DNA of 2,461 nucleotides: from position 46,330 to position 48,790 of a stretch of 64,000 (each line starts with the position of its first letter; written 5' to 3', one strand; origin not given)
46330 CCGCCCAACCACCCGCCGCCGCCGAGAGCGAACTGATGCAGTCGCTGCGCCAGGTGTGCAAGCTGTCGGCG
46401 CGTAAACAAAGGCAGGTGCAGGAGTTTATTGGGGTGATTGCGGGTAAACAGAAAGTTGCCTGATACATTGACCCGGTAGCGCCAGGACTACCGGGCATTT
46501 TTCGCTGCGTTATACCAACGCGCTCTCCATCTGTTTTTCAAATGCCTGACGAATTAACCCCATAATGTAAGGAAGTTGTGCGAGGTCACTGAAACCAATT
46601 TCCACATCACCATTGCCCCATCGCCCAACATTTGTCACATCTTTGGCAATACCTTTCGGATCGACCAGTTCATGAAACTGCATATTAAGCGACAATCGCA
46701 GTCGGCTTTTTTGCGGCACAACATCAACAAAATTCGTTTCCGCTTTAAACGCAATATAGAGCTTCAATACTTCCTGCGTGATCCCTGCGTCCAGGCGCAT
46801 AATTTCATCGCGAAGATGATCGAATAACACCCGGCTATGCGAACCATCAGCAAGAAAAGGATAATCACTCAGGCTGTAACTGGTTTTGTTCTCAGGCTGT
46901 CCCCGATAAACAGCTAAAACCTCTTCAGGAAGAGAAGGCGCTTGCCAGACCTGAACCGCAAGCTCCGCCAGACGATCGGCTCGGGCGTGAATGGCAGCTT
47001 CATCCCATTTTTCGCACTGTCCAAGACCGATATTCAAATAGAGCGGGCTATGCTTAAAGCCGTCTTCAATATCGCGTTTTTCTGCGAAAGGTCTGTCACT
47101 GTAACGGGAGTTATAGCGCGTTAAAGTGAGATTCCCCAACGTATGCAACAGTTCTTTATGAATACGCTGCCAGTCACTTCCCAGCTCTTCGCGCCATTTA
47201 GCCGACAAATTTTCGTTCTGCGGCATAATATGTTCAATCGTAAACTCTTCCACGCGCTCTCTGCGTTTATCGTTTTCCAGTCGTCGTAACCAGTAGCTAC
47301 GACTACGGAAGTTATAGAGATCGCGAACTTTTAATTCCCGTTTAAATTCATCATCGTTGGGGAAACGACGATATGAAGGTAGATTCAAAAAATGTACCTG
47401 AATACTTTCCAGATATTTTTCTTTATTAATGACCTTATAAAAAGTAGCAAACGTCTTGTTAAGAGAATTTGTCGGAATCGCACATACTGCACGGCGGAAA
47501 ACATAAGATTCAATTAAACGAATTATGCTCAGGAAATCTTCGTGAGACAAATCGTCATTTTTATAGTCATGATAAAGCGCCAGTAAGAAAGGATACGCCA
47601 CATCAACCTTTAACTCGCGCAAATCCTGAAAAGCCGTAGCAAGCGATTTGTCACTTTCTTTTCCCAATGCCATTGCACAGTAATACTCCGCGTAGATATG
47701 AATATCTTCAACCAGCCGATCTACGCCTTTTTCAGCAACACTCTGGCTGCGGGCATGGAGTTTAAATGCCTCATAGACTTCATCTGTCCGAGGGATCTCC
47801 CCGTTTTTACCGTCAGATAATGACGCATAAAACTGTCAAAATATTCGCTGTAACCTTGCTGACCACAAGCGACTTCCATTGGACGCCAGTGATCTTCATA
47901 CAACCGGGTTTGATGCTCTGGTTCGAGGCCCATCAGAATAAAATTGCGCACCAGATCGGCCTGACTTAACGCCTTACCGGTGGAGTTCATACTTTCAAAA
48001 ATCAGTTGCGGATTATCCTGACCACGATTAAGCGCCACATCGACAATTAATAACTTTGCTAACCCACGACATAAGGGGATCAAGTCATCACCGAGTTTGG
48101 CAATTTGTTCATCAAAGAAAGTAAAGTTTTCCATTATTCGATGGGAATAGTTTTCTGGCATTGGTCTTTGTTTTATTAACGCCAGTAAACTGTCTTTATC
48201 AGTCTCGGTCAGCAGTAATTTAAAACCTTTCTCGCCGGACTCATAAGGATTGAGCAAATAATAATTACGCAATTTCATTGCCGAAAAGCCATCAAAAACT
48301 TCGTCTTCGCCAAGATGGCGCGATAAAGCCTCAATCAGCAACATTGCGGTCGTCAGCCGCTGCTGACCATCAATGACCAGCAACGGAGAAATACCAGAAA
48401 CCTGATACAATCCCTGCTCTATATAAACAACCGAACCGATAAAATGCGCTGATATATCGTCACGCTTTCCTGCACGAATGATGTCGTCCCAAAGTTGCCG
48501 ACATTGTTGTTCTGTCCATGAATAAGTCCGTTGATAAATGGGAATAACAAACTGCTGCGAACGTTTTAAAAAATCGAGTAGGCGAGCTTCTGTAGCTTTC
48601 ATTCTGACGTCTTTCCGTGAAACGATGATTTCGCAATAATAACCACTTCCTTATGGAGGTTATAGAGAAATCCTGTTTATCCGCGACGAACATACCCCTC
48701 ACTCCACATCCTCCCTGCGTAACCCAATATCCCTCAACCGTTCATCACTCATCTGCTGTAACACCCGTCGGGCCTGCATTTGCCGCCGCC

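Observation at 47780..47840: GmrSD-like gene 2 is also split by a one-base frameshift at short G4/A5 runs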

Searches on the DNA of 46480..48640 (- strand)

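Call 3: search_dna_similar(query=window:46480-48640:-, collection=ecoli_genomes, mode=near, max_rows=40)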
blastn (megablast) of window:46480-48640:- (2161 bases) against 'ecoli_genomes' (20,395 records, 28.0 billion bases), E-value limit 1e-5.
Records with a match: 1403; places in all: 1404; records where one place covers at least 80% of the query: 1287.
Genomes with a match: 1403 of 5426; with a place that covers at least 80% of the query: 1287. Places per genome that has any: lowest 1, median 1, highest 2. On chromosomes: 1403 places; on plasmids: 1.
Best place of each record, by identity: >=99% 307; 95-99% 1095; 90-95% 1.
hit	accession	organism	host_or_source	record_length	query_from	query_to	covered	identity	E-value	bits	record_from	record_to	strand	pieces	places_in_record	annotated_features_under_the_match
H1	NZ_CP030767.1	Escherichia coli strain 2017C-4109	missing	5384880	1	2161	100%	100.0%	0e+0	3991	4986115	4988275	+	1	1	GmrSD restriction endonuclease domain-containing protein | DUF262 domain-containing protein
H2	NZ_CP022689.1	Escherichia coli strain CDC#03-98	missing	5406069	1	2161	100%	100.0%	0e+0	3991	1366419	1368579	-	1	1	GmrSD restriction endonuclease domain-containing protein | DUF262 domain-containing protein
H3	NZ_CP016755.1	Escherichia coli strain FORC_044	Homo sapiens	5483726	1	2161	100%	100.0%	0e+0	3991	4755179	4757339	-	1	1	GmrSD restriction endonuclease domain-containing protein | DUF262 domain-containing protein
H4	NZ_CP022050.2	Escherichia coli O157 strain FDAARGOS_293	Homo sapiens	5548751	1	2161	100%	100.0%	0e+0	3991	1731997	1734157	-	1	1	GmrSD restriction endonuclease domain-containing protein | DUF262 domain-containing protein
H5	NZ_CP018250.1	Escherichia coli strain 10671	Cattle faeces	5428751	1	2161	100%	100.0%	0e+0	3991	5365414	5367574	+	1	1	GmrSD restriction endonuclease domain-containing protein | DUF262 domain-containing protein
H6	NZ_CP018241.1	Escherichia coli strain 319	missing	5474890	1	2161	100%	100.0%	0e+0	3991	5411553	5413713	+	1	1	GmrSD restriction endonuclease domain-containing protein | DUF262 domain-containing protein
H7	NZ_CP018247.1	Escherichia coli strain 7784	Cattle faeces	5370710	1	2161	100%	100.0%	0e+0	3991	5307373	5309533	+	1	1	GmrSD restriction endonuclease domain-containing protein | DUF262 domain-containing protein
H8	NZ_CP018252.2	Escherichia coli strain 9000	Cattle faeces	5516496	1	2161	100%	100.0%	0e+0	3991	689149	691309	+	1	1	GmrSD restriction endonuclease domain-containing protein | DUF262 domain-containing protein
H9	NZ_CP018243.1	Escherichia coli strain 350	missing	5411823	1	2161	100%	100.0%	0e+0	3991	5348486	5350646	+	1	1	GmrSD restriction endonuclease domain-containing protein | DUF262 domain-containing protein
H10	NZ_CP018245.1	Escherichia coli strain 472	missing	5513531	1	2161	100%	100.0%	0e+0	3991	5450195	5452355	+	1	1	GmrSD restriction endonuclease domain-containing protein | DUF262 domain-containing protein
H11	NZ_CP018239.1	Escherichia coli strain 272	missing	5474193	1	2161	100%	100.0%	0e+0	3991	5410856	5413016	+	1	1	GmrSD restriction endonuclease domain-containing protein | DUF262 domain-containing protein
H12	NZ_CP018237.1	Escherichia coli strain 155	missing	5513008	1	2161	100%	100.0%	0e+0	3991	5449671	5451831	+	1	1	GmrSD restriction endonuclease domain-containing protein | DUF262 domain-containing protein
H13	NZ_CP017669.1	Escherichia coli O157:H7 strain PA20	stool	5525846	1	2161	100%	100.0%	0e+0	3991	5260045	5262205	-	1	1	DUF1524 domain-containing protein | DUF262 domain-containing protein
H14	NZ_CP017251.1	Escherichia coli strain NADC 5570/86-24/6564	not applicable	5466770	1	2161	100%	100.0%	0e+0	3991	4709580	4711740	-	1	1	GmrSD restriction endonuclease domain-containing protein | DUF262 domain-containing protein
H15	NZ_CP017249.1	Escherichia coli strain NADC 5570/86-24/6565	not applicable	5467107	1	2161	100%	100.0%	0e+0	3991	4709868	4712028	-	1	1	GmrSD restriction endonuclease domain-containing protein | DUF262 domain-containing protein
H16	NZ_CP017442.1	Escherichia coli O157:H7 strain 4276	Cattle Hide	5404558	1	2161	100%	100.0%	0e+0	3991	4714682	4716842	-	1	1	GmrSD restriction endonuclease domain-containing protein | DUF262 domain-containing protein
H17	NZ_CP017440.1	Escherichia coli O157:H7 strain 3384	Cattle Hide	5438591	1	2161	100%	100.0%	0e+0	3991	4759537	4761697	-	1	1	GmrSD restriction endonuclease domain-containing protein | DUF262 domain-containing protein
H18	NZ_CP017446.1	Escherichia coli O157:H7 strain 9234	Cattle Hide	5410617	1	2161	100%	100.0%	0e+0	3991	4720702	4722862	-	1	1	GmrSD restriction endonuclease domain-containing protein | DUF262 domain-containing protein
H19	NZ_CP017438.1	Escherichia coli O157:H7 strain 2159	Cattle Hide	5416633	1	2161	100%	100.0%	0e+0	3991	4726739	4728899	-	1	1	GmrSD restriction endonuclease domain-containing protein | DUF262 domain-containing protein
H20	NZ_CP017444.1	Escherichia coli O157:H7 strain 8368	Cattle Hide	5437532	1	2161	100%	100.0%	0e+0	3991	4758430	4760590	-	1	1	GmrSD restriction endonuclease domain-containing protein | DUF262 domain-containing protein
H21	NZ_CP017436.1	Escherichia coli O157:H7 strain 2149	Cattle Hide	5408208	1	2161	100%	100.0%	0e+0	3991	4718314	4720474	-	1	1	GmrSD restriction endonuclease domain-containing protein | DUF262 domain-containing protein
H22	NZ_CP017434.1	Escherichia coli O157:H7 strain 1130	Cattle Hide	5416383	1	2161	100%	100.0%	0e+0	3991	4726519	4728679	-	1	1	GmrSD restriction endonuclease domain-containing protein | DUF262 domain-containing protein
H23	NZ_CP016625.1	Escherichia coli O157:H7 strain FRIK944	Bos taurus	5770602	1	2161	100%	100.0%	0e+0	3991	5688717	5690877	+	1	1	GmrSD restriction endonuclease domain-containing protein | DUF262 domain-containing protein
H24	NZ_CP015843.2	Escherichia coli O157:H7 strain FRIK2455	Bos taurus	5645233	1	2161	100%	100.0%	0e+0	3991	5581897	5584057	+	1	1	GmrSD restriction endonuclease domain-containing protein | DUF262 domain-containing protein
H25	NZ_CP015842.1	Escherichia coli O157:H7 strain FRIK2533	water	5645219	1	2161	100%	100.0%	0e+0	3991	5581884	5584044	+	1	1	GmrSD restriction endonuclease domain-containing protein | DUF262 domain-containing protein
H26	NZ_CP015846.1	Escherichia coli O157:H7 strain FRIK2069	Bos taurus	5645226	1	2161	100%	100.0%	0e+0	3991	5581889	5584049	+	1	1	GmrSD restriction endonuclease domain-containing protein | DUF262 domain-containing protein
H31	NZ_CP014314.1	Escherichia coli O157:H7 strain JEONG-1266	Bos taurus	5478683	1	2161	100%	100.0%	0e+0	3991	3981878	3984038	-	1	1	GmrSD restriction endonuclease domain-containing protein | DUF262 domain-containing protein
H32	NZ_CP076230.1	Escherichia coli O157:H7 strain Rafaela_II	Rectal swab of live bovine cattle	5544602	1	2161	100%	100.0%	0e+0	3991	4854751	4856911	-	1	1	DUF1524 domain-containing protein | DUF262 domain-containing protein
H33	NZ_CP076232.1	Escherichia coli O157:H7 strain 7.1_Anguil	Rectal swab of live bovine cattle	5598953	1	2161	100%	100.0%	0e+0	3991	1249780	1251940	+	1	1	DUF1524 domain-containing protein | DUF262 domain-containing protein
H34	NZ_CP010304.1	Escherichia coli O157:H7 str. SS52 strain SS52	Cattle feces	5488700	1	2161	100%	100.0%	0e+0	3991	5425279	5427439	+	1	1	GmrSD restriction endonuclease domain-containing protein | DUF262 domain-containing protein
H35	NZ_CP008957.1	Escherichia coli O157:H7 str. EDL933 strain EDL933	-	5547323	1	2161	100%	100.0%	0e+0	3991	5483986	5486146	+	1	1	GmrSD restriction endonuclease domain-containing protein | DUF262 domain-containing protein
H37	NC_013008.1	Escherichia coli O157:H7 str. TW14359 strain TW14359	-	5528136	1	2161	100%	100.0%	0e+0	3991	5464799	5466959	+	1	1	GmrSD restriction endonuclease domain-containing protein | DUF262 domain-containing protein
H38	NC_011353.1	Escherichia coli O157:H7 str. EC4115 strain EC4115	-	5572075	1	2161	100%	100.0%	0e+0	3991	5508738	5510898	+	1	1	GmrSD restriction endonuclease domain-containing protein | DUF262 domain-containing protein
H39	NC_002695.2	Escherichia coli O157:H7 str. Sakai strain Sakai substr. ...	Homo sapiens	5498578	1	2161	100%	100.0%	0e+0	3991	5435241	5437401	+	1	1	hypothetical protein (x2)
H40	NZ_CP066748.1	Escherichia coli O157:H7 strain ECP19-2498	missing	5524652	1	2161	100%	100.0%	0e+0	3991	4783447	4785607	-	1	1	GmrSD restriction endonuclease domain-containing protein | DUF262 domain-containing protein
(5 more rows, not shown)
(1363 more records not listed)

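Call 5: search_dna_similar(query=window:46480-48640:-, collection=ecoli_genomes, mode=near, max_rows=60, rows=spread)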
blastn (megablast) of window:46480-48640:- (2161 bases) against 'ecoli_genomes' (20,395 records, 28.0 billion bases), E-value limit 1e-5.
Records with a match: 1403; places in all: 1404; records where one place covers at least 80% of the query: 1287.
Genomes with a match: 1403 of 5426; with a place that covers at least 80% of the query: 1287. Places per genome that has any: lowest 1, median 1, highest 2. On chromosomes: 1403 places; on plasmids: 1.
Best place of each record, by identity: >=99% 307; 95-99% 1095; 90-95% 1.
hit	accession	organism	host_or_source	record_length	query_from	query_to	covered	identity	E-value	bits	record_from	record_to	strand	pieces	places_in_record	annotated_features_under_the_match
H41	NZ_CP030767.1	Escherichia coli strain 2017C-4109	missing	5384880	1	2161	100%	100.0%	0e+0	3991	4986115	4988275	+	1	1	GmrSD restriction endonuclease domain-containing protein | DUF262 domain-containing protein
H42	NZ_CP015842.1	Escherichia coli O157:H7 strain FRIK2533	water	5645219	1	2161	100%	100.0%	0e+0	3991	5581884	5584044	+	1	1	GmrSD restriction endonuclease domain-containing protein | DUF262 domain-containing protein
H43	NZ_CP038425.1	Escherichia coli O157:H7 strain 2571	bovine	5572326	1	2161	100%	100.0%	0e+0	3991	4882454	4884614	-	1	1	GmrSD restriction endonuclease domain-containing protein | DUF262 domain-containing protein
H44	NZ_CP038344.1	Escherichia coli O157:H7 strain Gim1-1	cattle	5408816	1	2161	100%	100.0%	0e+0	3991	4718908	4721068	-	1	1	GmrSD restriction endonuclease domain-containing protein | DUF262 domain-containing protein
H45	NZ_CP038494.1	Escherichia coli O157:H7 strain TT12B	Homo sapiens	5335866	1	2161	100%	100.0%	0e+0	3991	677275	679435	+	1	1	GmrSD restriction endonuclease domain-containing protein | DUF262 domain-containing protein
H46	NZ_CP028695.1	Escherichia coli strain 107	cattle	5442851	1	2161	100%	100.0%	0e+0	3991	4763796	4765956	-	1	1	GmrSD restriction endonuclease domain-containing protein | DUF262 domain-containing protein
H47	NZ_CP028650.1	Escherichia coli strain 124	cattle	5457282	1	2161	100%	100.0%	0e+0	3991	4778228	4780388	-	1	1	GmrSD restriction endonuclease domain-containing protein | DUF262 domain-containing protein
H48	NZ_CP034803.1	Escherichia coli strain 2009C-3554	missing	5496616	1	2161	100%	100.0%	0e+0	3991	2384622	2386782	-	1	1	GmrSD restriction endonuclease domain-containing protein | DUF262 domain-containing protein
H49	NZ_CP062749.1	Escherichia coli O157:H7 strain Z1486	Bovine Faeces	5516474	1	2161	100%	100.0%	0e+0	3991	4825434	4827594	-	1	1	GmrSD restriction endonuclease domain-containing protein | DUF262 domain-containing protein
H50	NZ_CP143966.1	Escherichia coli strain PNUSAE147324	missing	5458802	1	2161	100%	100.0%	0e+0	3991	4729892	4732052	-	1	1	GmrSD restriction endonuclease domain-containing protein | DUF262 domain-containing protein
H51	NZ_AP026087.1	Escherichia coli strain 8_140198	Homo sapiens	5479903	1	2161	100%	100.0%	0e+0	3991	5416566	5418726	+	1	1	GmrSD restriction endonuclease domain-containing protein | DUF262 domain-containing protein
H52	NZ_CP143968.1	Escherichia coli strain PNUSAE147328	missing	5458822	1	2161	100%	100.0%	0e+0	3991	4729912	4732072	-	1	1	GmrSD restriction endonuclease domain-containing protein | DUF262 domain-containing protein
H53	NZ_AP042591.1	Escherichia coli strain OkiPb01699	bovine feces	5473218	1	2161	100%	100.0%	0e+0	3991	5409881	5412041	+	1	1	GmrSD restriction endonuclease domain-containing protein | DUF262 domain-containing protein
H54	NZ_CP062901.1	Escherichia coli O152:H23 strain Res13-Lact-ER01-35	Sus scrofa domesticus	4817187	1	2161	100%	98.5%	0e+0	3814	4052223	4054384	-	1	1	GmrSD restriction endonuclease domain-containing protein | DUF262 domain-containing protein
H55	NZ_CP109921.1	Escherichia coli O2:K2:H1 strain C 237-04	Homo sapiens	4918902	1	2161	100%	98.5%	0e+0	3808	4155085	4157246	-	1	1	GmrSD restriction endonuclease domain-containing protein | DUF262 domain-containing protein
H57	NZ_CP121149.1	Escherichia coli strain E14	chicken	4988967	1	2159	100%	98.4%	0e+0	3794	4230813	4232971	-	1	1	GmrSD restriction endonuclease domain-containing protein | DUF262 domain-containing protein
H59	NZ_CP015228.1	Escherichia coli strain 09-00049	lettuce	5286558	1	2153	100%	98.5%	0e+0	3794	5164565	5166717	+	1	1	GmrSD restriction endonuclease domain-containing protein | DUF262 domain-containing protein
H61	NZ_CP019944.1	Escherichia coli strain DSM 103246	chicken carcass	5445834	1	2159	100%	97.9%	0e+0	3733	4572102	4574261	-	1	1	GmrSD restriction endonuclease domain-containing protein | DUF262 domain-containing protein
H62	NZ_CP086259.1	Escherichia coli strain SCPM-O-B-9427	Homo sapiens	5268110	1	2161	100%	97.7%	0e+0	3720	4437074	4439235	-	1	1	GmrSD restriction endonuclease domain-containing protein | DUF262 domain-containing protein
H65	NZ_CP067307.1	Escherichia coli strain ABW_A19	waste water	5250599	1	2153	100%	98.0%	0e+0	3733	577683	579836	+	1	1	GmrSD restriction endonuclease domain-containing protein | DUF262 domain-containing protein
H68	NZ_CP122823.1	Escherichia coli strain ETEC1732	Sus scrofa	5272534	1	2161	100%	97.2%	0e+0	3659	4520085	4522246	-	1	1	GmrSD restriction endonuclease domain-containing protein | DUF262 domain-containing protein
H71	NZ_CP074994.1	Escherichia coli strain 8479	Homo sapiens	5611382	1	2161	100%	97.2%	0e+0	3653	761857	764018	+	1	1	GmrSD restriction endonuclease domain-containing protein | DUF262 domain-containing protein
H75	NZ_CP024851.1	Escherichia coli strain AR_0006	missing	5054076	1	2161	100%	97.1%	0e+0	3642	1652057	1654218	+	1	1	GmrSD restriction endonuclease domain-containing protein | DUF262 domain-containing protein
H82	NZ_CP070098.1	Escherichia coli strain FDAARGOS_1370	Homo sapiens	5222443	1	2161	100%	97.0%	0e+0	3637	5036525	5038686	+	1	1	GmrSD restriction endonuclease domain-containing protein | DUF262 domain-containing protein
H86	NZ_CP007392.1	Escherichia coli strain ST2747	-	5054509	1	2161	100%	96.9%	0e+0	3626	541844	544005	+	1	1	GmrSD restriction endonuclease domain-containing protein | DUF262 domain-containing protein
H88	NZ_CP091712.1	Escherichia coli strain KFu014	river water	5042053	1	2161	100%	96.7%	0e+0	3598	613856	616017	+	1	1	GmrSD restriction endonuclease domain-containing protein | DUF262 domain-containing protein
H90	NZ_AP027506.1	Escherichia coli strain LR-27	Homo sapiens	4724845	1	2161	100%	96.3%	0e+0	3548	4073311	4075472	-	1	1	GmrSD restriction endonuclease domain-containing protein | DUF262 domain-containing protein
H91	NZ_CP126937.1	Escherichia coli O2:K1:H4 strain APEC E19019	Gallus gallus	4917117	1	2161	100%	95.8%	0e+0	3487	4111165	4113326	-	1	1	GmrSD restriction endonuclease domain-containing protein | DUF262 domain-containing protein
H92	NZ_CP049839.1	Escherichia coli strain UPEC-455U/190220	Homo sapiens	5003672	1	2161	100%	95.7%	0e+0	3482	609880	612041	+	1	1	GmrSD restriction endonuclease domain-containing protein | DUF262 domain-containing protein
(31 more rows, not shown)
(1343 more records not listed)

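Call 6: get_annotated_region(hit=H54, flank=1500)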
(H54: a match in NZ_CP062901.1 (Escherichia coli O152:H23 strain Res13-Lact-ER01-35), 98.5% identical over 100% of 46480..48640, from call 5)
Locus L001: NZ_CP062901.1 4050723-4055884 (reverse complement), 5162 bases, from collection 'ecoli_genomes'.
description: Escherichia coli O152:H23 strain Res13-Lact-ER01-35 chromosome, complete genome
organism: Escherichia coli O152:H23 strain Res13-Lact-ER01-35 (NCBI taxid 2778654)
replicon: chromosome; assembly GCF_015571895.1
host: Sus scrofa domesticus; source: feces; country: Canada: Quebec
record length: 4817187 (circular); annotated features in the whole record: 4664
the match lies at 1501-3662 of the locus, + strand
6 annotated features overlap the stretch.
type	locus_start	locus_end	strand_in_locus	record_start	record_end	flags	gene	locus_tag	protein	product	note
CDS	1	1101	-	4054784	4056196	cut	yjiR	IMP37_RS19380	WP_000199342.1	PLP-dependent aminotransferase family protein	-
CDS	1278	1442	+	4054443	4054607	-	yjiS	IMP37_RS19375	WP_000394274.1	DUF1127 domain-containing protein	-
CDS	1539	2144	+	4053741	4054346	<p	-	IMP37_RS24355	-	DUF262 domain-containing protein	incomplete; partial in the middle of a contig; missing C-terminus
CDS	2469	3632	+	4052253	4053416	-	-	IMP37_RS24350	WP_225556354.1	GmrSD restriction endonuclease domain-containing protein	-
CDS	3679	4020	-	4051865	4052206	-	symE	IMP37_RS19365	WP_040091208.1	endoribonuclease SymE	-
CDS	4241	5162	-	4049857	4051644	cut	-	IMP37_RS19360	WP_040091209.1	restriction endonuclease subunit S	-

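Call 7: get_annotated_region(hit=H91, flank=1500)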
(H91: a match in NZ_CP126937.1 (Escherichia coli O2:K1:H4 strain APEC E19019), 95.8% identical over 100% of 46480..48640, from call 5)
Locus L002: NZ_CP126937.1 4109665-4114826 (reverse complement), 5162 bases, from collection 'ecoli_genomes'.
description: Escherichia coli O2:K1:H4 strain APEC E19019 chromosome, complete genome
organism: Escherichia coli O2:K1:H4 strain APEC E19019 (NCBI taxid 3050626)
replicon: chromosome; assembly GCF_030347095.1
host: Gallus gallus; source: liver; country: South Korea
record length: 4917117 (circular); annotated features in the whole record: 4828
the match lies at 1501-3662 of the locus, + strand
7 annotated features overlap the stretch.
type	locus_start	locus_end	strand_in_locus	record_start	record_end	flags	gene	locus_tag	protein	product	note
CDS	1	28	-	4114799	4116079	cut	yjiN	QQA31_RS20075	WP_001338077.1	DUF445 domain-containing protein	-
CDS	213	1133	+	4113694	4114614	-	-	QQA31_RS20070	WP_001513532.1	Rpn family recombination-promoting nuclease/putative transposase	-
CDS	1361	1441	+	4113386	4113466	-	-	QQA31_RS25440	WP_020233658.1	hypothetical protein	-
CDS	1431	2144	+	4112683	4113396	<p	-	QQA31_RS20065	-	DUF262 domain-containing protein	incomplete; partial in the middle of a contig; missing C-terminus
CDS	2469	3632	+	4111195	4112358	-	-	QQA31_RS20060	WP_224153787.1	GmrSD restriction endonuclease domain-containing protein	-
CDS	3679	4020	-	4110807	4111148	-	symE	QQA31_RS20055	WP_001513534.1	endoribonuclease SymE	-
CDS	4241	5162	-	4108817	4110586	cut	-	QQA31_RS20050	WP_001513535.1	restriction endonuclease subunit S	-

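Call 8: get_annotated_region(hit=H35, flank=1500)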
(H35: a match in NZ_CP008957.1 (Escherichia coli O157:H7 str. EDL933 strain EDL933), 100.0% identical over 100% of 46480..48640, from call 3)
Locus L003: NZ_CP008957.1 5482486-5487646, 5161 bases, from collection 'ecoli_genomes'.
description: Escherichia coli O157:H7 str. EDL933 chromosome, complete genome
organism: Escherichia coli O157:H7 str. EDL933 strain EDL933 (NCBI taxid 155864)
replicon: chromosome; assembly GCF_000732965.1
host: -; source: -; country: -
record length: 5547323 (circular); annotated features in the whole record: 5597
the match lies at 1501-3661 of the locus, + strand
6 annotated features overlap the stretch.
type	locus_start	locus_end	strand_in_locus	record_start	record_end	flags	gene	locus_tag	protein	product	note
CDS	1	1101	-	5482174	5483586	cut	yjiR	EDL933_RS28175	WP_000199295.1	PLP-dependent aminotransferase family protein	-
CDS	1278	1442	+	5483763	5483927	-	yjiS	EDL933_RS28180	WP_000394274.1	DUF1127 domain-containing protein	-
CDS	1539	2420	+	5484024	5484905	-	-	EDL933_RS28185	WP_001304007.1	DUF262 domain-containing protein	-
CDS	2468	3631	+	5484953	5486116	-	-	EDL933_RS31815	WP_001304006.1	GmrSD restriction endonuclease domain-containing protein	-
CDS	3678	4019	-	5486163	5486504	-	symE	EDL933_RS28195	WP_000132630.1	endoribonuclease SymE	-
CDS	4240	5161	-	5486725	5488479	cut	-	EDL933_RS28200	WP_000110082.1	restriction endonuclease subunit S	-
